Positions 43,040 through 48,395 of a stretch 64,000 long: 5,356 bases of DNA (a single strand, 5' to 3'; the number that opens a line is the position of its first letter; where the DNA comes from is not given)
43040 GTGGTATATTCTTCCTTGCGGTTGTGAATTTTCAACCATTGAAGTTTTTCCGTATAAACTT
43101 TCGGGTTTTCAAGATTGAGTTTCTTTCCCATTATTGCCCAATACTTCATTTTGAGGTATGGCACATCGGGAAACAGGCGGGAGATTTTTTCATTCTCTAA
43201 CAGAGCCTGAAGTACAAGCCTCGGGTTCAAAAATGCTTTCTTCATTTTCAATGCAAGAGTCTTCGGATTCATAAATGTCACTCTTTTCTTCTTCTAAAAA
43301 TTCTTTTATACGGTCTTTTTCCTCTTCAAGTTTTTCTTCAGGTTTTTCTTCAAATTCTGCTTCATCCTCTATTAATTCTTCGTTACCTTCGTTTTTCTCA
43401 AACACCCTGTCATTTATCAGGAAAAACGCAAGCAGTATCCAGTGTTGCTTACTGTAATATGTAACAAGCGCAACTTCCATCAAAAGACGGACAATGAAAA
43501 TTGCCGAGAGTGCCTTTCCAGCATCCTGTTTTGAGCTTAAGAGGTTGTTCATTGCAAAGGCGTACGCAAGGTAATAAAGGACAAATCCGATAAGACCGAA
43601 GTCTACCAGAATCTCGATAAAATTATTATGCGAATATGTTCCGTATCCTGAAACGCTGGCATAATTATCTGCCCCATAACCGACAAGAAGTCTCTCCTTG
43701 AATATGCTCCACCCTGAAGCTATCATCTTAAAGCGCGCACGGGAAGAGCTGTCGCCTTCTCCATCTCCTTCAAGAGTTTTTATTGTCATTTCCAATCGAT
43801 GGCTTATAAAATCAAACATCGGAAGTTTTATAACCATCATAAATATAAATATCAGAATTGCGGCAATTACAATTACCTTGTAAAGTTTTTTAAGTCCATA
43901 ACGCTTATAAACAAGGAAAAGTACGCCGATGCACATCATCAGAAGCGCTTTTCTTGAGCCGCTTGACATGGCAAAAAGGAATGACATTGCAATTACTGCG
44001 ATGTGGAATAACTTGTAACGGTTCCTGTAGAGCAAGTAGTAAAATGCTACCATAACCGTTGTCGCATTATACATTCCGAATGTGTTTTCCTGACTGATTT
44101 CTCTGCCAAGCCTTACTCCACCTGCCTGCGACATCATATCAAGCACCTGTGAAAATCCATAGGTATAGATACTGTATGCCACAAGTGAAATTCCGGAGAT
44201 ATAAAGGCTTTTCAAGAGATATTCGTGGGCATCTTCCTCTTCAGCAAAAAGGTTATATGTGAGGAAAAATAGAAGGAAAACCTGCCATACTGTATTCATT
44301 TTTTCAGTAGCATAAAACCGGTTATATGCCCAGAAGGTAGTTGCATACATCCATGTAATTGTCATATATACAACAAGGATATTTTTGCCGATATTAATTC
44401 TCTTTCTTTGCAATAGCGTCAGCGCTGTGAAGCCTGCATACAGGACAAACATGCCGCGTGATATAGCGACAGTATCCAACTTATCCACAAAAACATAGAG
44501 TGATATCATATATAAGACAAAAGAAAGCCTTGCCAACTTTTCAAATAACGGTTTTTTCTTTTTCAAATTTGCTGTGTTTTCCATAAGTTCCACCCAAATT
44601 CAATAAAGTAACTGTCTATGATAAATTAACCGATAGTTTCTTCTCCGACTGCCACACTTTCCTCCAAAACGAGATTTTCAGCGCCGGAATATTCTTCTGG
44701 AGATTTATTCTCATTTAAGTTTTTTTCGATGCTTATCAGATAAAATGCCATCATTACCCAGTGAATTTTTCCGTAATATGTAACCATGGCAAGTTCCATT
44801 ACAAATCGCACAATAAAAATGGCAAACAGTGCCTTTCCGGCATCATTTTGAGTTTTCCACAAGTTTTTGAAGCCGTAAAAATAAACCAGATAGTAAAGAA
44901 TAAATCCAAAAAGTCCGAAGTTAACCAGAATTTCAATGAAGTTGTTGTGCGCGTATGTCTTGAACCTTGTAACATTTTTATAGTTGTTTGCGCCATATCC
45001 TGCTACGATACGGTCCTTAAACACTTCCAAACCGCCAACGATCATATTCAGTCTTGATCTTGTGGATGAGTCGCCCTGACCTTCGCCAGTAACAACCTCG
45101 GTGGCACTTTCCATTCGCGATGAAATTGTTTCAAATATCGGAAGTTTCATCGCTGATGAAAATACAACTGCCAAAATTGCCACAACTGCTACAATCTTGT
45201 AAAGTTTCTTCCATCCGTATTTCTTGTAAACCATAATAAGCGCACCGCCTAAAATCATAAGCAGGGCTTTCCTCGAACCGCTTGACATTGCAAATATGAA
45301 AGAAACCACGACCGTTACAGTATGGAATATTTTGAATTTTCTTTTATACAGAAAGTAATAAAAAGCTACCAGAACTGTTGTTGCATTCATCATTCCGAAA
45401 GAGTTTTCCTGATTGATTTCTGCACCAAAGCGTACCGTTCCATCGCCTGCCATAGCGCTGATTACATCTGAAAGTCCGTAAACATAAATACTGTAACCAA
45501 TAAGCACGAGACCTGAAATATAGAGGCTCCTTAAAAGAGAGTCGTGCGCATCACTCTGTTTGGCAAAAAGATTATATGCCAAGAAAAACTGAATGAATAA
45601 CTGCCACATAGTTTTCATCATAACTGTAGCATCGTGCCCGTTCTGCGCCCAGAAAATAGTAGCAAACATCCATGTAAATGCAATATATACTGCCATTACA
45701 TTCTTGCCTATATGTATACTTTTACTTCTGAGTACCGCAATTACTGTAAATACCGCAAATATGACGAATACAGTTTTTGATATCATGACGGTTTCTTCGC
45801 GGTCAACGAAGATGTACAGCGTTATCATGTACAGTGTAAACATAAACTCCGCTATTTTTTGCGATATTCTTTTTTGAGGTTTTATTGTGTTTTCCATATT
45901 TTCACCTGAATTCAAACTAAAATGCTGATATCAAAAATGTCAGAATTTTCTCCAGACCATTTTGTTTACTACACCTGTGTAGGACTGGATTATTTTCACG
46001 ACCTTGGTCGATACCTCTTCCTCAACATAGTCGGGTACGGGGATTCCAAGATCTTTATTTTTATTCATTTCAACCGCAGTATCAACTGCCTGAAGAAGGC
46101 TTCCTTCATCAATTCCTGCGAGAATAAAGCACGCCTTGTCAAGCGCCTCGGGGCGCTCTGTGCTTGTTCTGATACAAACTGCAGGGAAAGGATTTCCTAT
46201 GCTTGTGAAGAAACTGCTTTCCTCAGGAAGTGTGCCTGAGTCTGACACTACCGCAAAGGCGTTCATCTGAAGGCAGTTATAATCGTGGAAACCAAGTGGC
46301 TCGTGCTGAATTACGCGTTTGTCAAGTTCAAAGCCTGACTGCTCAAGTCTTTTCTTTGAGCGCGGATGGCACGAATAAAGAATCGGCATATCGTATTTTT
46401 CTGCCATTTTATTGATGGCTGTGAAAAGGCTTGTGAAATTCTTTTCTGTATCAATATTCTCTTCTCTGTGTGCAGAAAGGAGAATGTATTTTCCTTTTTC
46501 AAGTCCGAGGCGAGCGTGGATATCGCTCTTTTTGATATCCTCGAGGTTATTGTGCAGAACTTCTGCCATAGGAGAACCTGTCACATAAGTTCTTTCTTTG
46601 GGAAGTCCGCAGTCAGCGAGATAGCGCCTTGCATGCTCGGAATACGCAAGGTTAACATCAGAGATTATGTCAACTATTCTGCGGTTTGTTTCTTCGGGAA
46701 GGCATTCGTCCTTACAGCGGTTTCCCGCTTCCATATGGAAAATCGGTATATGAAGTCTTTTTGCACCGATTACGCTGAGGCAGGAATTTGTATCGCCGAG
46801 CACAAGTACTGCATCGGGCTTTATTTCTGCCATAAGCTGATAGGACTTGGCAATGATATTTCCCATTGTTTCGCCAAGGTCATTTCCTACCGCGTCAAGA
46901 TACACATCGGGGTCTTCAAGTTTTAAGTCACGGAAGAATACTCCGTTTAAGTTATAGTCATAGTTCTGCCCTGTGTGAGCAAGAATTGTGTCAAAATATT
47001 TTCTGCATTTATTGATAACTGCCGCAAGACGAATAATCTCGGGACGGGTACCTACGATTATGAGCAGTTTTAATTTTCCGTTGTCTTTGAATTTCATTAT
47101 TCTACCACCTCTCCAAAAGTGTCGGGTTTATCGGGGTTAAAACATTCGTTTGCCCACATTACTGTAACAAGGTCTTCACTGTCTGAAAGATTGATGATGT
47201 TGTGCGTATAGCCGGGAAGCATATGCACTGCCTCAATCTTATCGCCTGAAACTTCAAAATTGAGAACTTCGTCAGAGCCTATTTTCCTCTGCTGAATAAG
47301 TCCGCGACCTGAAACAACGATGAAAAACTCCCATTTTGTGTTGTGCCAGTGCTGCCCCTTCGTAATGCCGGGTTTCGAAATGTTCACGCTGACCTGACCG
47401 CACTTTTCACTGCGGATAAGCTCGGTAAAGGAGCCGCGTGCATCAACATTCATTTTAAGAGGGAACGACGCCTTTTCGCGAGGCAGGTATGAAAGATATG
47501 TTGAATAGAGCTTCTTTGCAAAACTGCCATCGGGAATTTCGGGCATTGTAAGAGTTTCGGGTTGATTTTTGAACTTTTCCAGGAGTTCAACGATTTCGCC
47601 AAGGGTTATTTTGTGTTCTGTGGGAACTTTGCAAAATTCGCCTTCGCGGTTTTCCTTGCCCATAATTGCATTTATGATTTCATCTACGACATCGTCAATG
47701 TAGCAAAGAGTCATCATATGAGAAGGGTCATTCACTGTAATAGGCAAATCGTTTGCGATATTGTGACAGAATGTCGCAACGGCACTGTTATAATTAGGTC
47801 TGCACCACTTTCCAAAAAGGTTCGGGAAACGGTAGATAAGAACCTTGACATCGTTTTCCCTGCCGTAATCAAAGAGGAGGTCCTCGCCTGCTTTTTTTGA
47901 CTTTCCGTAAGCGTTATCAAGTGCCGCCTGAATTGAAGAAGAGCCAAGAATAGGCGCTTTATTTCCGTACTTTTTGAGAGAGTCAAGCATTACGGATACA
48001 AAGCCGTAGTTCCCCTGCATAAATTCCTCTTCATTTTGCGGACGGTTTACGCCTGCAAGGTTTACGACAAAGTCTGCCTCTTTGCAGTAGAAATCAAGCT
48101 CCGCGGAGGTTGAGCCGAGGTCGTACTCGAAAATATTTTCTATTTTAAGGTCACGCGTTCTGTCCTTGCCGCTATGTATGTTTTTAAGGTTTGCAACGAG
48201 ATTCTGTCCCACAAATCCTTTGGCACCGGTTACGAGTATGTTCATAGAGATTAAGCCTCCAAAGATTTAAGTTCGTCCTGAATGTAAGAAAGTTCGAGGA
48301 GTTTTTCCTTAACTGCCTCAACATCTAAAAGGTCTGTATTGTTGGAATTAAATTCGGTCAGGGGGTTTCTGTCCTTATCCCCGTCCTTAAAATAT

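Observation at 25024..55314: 30-kb surface-glycan locus rich in ATP-grasp amide ligases, with CapA and TupA-like proteins and a permease, consistent with a teichuronopeptide-like, amino-acid-decorated polymer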

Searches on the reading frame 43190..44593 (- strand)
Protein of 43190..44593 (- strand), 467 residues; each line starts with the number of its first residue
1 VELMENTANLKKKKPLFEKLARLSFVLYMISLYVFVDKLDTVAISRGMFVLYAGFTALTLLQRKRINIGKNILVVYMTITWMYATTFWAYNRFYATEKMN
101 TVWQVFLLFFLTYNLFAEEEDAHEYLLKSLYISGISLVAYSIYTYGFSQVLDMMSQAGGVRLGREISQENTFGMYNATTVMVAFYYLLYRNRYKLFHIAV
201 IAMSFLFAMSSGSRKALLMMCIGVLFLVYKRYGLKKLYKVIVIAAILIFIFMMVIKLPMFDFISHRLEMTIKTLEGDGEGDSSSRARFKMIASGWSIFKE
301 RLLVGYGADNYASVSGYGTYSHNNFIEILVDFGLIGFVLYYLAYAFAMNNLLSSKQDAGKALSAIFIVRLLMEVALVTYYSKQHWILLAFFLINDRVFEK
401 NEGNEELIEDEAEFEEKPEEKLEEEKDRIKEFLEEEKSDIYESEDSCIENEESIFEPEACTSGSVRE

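Call 4: search_protein_families(library=pfam, proteins=[window:43190-44593:-])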
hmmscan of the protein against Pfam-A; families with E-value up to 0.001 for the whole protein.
window:43190-44593:- (467 aa): 1 family
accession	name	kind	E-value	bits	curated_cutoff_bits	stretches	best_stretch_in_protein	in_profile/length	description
PF04932.20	Wzy_C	-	3.3e-19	69.6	31.7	1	200-340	2-148/149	O-Antigen ligase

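Call 17: search_protein_families(library=ncbifam, proteins=[window:43190-44593:-], max_evalue=0.00001)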
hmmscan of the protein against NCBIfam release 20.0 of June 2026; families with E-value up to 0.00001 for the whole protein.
window:43190-44593:- (467 aa): 1 family
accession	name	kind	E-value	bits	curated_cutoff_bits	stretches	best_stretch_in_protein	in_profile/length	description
TIGR03097.1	PEP_O_lig_1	hypoth_equivalog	1e-12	47.6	188.1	1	61-391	64-390/408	putative O-glycosylation ligase, exosortase A system-associated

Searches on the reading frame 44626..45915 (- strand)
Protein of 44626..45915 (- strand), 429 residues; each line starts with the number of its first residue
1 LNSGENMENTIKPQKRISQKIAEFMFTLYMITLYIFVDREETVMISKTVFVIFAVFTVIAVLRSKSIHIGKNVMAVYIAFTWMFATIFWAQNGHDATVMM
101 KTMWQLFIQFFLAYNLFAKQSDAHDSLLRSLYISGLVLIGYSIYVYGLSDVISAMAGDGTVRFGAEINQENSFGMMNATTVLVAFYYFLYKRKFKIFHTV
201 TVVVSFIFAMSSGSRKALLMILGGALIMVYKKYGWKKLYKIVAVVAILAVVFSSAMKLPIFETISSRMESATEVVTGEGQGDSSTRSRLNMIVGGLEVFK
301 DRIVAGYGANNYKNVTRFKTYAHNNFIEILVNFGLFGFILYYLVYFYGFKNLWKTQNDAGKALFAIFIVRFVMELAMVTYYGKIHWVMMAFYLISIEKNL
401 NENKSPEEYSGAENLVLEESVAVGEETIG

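Call 4: search_protein_families(library=pfam, proteins=[window:44626-45915:-])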
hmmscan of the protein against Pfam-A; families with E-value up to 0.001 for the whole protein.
window:44626-45915:- (429 aa): 1 family
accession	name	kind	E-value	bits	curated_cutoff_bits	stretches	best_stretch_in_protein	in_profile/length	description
PF04932.20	Wzy_C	-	1.1e-18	67.9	31.7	1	201-341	2-148/149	O-Antigen ligase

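Call 17: search_protein_families(library=ncbifam, proteins=[window:44626-45915:-], max_evalue=0.00001)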
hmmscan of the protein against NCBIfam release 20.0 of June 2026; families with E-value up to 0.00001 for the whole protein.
window:44626-45915:- (429 aa): 0 families

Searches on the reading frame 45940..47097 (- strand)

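Call 5: search_protein_families(library=pfam, proteins=[window:45940-47097:-])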
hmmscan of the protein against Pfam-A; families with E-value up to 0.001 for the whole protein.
window:45940-47097:- (385 aa): 2 families
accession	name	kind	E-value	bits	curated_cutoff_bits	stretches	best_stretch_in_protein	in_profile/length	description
PF02350.25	Epimerase_2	-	1.2e-77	261.6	30.6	1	32-370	6-346/347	UDP-N-acetylglucosamine 2-epimerase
PF04464.20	Glyphos_transf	-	2e-05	24.2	22.1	1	147-264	136-254/367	CDP-Glycerol:Poly(glycerophosphate) glycerophosphotransferase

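Call 17: search_protein_families(library=ncbifam, proteins=[window:45940-47097:-], max_evalue=0.00001)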
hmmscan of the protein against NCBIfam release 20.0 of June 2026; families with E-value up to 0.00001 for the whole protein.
window:45940-47097:- (385 aa): 2 families
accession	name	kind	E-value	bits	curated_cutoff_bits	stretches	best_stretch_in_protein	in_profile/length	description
TIGR00236.1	wecB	equivalog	1.9e-66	224.7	210.15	1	9-372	1-364/366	non-hydrolyzing UDP-N-acetylglucosamine 2-epimerase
TIGR03568.1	NeuC_NnaA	equivalog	1.2e-16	60.6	235.9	1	11-286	3-288/365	UDP-N-acetylglucosamine 2-epimerase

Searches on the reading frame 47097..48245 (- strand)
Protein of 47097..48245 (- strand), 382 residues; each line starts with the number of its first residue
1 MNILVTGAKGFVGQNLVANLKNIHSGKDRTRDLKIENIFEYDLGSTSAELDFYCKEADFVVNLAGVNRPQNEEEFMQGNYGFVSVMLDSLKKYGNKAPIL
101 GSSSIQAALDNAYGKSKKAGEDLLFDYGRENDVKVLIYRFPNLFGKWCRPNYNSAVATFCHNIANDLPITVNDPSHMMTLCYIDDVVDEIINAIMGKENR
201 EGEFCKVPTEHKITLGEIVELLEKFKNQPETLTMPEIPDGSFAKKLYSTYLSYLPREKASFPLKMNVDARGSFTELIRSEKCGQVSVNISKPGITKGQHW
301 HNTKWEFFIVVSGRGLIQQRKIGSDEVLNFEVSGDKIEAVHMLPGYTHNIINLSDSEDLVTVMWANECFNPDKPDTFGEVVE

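Call 5: search_protein_families(library=pfam, proteins=[window:47097-48245:-])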
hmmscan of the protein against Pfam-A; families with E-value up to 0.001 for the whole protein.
window:47097-48245:- (382 aa): 6 families
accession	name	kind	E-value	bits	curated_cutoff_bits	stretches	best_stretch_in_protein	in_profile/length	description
PF14667.12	Polysacc_synt_C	-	2.4e-46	156.9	28.7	1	267-377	2-111/111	Polysaccharide biosynthesis C-terminal domain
PF01370.27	Epimerase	-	3.3e-18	66.4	20.9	1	3-194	1-225/240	NAD dependent epimerase/dehydratase family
PF07993.18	NAD_binding_4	-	3.7e-06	26.7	20.1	0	106-145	170-209/258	Male sterility protein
PF04321.23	RmlD_sub_bind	-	2.5e-05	23.9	27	0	1-24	1-24/287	RmlD substrate binding domain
PF02719.21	Polysacc_synt_2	-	7.7e-05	22.5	20.2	0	108-202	133-225/293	Polysaccharide biosynthesis protein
PF07883.17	Cupin_2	-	0.00058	20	27.2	0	291-356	6-62/70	Cupin domain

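Call 18: search_protein_families(library=ncbifam, proteins=[window:47097-48245:-], max_evalue=0.00001)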
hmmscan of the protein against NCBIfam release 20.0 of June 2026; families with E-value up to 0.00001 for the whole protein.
window:47097-48245:- (382 aa): 2 families
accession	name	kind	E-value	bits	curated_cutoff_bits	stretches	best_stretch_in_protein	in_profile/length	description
NF047837.1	UDPAcbARedWbcJ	equivalog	3e-111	371.9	500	1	1-380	1-367/372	UDP-2-acetamido-2,6-beta-L-arabino-hexul-4-ose reductase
NF043036.1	ErythonDh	equivalog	7.7e-08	31.9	325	0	1-45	1-45/321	D-erythronate dehydrogenase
